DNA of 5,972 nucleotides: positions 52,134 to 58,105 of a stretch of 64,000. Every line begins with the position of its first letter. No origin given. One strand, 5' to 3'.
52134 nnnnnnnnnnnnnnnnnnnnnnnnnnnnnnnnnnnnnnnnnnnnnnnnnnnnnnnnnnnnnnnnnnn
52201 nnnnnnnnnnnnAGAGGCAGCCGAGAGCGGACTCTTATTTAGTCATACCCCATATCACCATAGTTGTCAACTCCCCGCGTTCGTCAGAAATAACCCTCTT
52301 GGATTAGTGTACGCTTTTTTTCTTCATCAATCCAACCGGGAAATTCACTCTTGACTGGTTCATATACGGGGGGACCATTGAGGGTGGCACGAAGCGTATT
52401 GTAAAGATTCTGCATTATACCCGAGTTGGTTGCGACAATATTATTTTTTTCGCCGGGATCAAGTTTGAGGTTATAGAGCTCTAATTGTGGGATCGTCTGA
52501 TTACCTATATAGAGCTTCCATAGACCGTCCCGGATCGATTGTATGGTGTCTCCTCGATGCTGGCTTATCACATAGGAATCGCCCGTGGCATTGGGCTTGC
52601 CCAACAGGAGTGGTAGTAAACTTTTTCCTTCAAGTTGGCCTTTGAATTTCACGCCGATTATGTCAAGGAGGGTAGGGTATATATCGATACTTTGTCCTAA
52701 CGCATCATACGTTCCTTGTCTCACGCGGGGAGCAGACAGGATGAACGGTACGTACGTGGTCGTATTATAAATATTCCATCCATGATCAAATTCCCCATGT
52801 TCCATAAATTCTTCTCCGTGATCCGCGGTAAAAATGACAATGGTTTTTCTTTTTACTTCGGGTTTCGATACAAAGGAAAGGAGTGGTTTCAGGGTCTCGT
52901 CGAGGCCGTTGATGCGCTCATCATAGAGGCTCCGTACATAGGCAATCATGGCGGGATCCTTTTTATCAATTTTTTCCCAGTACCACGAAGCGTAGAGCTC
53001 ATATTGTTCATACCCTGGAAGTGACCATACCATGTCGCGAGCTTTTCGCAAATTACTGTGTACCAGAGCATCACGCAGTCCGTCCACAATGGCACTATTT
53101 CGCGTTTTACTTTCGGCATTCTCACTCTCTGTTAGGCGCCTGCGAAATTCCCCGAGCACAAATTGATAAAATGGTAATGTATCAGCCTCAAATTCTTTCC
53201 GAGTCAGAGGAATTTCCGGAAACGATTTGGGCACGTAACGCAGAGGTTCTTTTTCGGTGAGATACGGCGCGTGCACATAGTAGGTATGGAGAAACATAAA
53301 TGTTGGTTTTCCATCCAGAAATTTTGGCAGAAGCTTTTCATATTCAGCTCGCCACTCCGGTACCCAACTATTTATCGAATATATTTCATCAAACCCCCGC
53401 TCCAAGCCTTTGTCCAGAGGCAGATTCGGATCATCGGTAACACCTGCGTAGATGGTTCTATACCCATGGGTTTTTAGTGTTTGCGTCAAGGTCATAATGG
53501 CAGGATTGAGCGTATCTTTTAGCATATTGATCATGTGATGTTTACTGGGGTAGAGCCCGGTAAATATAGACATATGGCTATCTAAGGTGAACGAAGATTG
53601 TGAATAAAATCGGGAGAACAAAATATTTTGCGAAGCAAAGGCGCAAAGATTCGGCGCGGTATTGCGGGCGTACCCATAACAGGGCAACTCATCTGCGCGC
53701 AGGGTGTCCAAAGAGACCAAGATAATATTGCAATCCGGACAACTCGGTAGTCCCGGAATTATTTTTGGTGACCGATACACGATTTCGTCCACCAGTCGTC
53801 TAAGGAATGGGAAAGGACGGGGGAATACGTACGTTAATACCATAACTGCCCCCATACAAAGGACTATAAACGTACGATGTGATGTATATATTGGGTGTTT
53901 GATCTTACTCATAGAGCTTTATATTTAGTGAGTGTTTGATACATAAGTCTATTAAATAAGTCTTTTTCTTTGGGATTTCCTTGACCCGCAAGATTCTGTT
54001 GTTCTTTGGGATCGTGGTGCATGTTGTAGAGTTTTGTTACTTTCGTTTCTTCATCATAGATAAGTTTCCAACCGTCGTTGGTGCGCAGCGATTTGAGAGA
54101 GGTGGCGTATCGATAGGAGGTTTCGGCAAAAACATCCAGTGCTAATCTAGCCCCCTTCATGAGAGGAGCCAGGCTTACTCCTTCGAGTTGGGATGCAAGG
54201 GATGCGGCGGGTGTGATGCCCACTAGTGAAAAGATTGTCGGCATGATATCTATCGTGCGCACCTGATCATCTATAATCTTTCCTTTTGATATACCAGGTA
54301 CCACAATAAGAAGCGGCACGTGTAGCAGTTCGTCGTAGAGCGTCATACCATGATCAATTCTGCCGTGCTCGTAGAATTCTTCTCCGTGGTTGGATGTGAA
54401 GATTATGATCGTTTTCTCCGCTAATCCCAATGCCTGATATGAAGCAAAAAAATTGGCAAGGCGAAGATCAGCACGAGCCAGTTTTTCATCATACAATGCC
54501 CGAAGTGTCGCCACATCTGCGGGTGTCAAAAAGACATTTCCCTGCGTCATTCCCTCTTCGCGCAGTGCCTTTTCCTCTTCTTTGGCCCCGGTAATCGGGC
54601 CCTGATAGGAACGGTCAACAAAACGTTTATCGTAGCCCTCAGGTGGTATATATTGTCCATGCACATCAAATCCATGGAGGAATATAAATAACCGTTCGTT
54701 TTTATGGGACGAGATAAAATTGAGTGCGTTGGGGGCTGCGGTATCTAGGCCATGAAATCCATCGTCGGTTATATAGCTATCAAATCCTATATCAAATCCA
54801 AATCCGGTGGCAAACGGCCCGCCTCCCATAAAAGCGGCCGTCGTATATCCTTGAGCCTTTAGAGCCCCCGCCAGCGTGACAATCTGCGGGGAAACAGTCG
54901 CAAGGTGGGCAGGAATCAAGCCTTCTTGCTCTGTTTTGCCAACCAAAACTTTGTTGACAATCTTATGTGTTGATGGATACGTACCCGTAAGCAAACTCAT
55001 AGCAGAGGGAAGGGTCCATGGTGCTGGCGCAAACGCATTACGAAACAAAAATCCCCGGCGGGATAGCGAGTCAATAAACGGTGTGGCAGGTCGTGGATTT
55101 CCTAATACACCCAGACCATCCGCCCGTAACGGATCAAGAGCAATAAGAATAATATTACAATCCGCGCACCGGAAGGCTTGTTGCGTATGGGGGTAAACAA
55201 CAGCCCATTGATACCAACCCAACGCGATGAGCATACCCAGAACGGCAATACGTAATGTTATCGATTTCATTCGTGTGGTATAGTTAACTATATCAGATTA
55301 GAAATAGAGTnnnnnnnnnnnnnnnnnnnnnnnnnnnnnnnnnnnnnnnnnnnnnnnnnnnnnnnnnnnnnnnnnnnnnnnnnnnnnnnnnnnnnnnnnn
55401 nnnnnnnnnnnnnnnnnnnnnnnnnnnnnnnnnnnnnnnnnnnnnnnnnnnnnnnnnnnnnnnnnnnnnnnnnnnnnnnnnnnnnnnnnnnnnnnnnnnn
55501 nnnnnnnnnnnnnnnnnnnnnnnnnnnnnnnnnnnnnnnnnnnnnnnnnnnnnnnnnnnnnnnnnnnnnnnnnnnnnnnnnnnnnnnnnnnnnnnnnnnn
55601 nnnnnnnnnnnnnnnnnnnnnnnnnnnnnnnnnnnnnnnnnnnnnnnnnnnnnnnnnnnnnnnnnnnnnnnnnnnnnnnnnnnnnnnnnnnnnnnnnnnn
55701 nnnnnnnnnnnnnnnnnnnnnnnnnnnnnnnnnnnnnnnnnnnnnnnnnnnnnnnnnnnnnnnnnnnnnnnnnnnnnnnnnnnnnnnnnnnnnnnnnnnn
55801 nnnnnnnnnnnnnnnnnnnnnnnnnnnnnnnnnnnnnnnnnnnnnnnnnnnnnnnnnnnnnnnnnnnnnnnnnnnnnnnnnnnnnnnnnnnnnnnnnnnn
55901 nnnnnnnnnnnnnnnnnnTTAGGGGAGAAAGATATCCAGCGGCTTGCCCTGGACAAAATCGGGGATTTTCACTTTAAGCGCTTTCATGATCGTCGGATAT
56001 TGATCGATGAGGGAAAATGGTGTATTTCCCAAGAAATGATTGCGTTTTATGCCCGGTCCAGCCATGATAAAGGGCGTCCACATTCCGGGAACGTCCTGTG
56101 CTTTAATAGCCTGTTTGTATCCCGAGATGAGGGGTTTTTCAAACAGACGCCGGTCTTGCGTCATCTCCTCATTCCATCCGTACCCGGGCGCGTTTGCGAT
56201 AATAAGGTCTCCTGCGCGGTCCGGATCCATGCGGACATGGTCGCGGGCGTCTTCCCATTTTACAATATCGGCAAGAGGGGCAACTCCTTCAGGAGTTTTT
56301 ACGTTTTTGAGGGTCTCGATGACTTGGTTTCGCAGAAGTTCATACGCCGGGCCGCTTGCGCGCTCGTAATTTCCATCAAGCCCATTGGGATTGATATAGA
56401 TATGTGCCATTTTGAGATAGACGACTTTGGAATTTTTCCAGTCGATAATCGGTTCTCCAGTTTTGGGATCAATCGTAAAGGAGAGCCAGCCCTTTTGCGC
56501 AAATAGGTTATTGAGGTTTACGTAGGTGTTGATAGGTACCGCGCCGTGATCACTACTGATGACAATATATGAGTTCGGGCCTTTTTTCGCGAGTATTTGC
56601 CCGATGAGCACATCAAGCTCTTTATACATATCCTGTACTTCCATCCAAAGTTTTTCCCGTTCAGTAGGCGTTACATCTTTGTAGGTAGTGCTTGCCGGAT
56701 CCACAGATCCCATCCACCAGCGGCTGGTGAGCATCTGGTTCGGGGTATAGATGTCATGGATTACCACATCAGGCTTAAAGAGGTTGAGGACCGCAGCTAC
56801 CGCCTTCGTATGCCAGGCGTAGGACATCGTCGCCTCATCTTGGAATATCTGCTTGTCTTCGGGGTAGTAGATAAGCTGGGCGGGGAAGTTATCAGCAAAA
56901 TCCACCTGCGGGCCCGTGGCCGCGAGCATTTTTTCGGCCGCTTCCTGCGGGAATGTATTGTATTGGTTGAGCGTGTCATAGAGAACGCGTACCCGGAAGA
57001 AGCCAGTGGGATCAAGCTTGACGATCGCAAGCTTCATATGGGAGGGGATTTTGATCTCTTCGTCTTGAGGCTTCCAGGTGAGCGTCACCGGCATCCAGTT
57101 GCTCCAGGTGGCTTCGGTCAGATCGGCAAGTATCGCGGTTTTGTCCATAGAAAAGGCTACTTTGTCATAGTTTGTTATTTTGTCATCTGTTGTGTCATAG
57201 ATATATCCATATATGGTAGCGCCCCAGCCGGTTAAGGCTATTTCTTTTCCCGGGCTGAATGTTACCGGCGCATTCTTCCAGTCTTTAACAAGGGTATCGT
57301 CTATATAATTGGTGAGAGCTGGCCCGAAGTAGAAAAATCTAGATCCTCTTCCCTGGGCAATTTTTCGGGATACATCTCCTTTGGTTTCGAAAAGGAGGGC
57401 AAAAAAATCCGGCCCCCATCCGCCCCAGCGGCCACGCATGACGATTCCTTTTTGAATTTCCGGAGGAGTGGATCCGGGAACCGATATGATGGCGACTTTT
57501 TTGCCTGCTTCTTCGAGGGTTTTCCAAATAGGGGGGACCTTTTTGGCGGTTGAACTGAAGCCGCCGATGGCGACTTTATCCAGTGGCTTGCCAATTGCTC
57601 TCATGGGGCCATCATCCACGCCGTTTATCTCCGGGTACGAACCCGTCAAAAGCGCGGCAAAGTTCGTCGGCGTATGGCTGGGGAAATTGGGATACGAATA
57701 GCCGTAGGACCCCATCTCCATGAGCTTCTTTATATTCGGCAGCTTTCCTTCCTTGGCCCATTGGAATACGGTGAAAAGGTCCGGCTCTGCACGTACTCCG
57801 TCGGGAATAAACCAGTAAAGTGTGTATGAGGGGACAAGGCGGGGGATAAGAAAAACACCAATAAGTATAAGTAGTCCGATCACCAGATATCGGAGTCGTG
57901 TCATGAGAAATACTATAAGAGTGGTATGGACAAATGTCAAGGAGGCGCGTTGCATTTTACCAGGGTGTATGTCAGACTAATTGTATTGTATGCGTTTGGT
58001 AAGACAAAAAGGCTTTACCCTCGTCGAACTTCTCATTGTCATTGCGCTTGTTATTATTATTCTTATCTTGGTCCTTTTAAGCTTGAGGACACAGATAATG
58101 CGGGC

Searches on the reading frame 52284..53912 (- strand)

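Call 10: search_protein_families(library=pfam, proteins=[window:52284-53912:-], max_evalue=0.01)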
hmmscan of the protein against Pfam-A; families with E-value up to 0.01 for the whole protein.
window:52284-53912:- (542 aa): 4 families
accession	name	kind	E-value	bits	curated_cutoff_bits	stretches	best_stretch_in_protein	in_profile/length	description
PF00884.28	Sulfatase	-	4.8e-35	121.7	25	1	62-421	2-301/301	Sulfatase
PF16347.10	SGSH_C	-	2.4e-13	50.9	29.3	1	371-510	2-147/154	N-sulphoglucosamine sulphohydrolase, C-terminal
PF01663.27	Phosphodiest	-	1.1e-08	35.5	23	1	64-370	2-224/342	Type I phosphodiesterase / nucleotide pyrophosphatase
PF01676.23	Metalloenzyme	-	0.0019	18.2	24.3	1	331-422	170-251/252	Metalloenzyme superfamily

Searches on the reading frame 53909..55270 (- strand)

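Call 10: search_protein_families(library=pfam, proteins=[window:53909-55270:-], max_evalue=0.01)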
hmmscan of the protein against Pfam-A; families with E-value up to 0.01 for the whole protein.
window:53909-55270:- (453 aa): 4 families
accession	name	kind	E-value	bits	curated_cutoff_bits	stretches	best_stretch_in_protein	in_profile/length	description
PF00884.28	Sulfatase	-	1.9e-37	129.7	25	1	39-352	2-301/301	Sulfatase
PF16347.10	SGSH_C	-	4.8e-12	46.7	29.3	1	301-443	2-145/154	N-sulphoglucosamine sulphohydrolase, C-terminal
PF01663.27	Phosphodiest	-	6.7e-11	42.8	23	1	41-298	2-222/342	Type I phosphodiesterase / nucleotide pyrophosphatase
PF02995.22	DUF229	-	0.0026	16.9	25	1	264-309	310-355/496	Protein of unknown function (DUF229)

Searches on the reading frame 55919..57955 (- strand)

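Call 10: search_protein_families(library=pfam, proteins=[window:55919-57955:-], max_evalue=0.01)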
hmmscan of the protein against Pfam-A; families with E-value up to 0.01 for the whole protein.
window:55919-57955:- (678 aa): 1 family
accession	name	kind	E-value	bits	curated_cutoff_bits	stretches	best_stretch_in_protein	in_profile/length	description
PF01663.27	Phosphodiest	-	1.7e-25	90.8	23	2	52-166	7-116/342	Type I phosphodiesterase / nucleotide pyrophosphatase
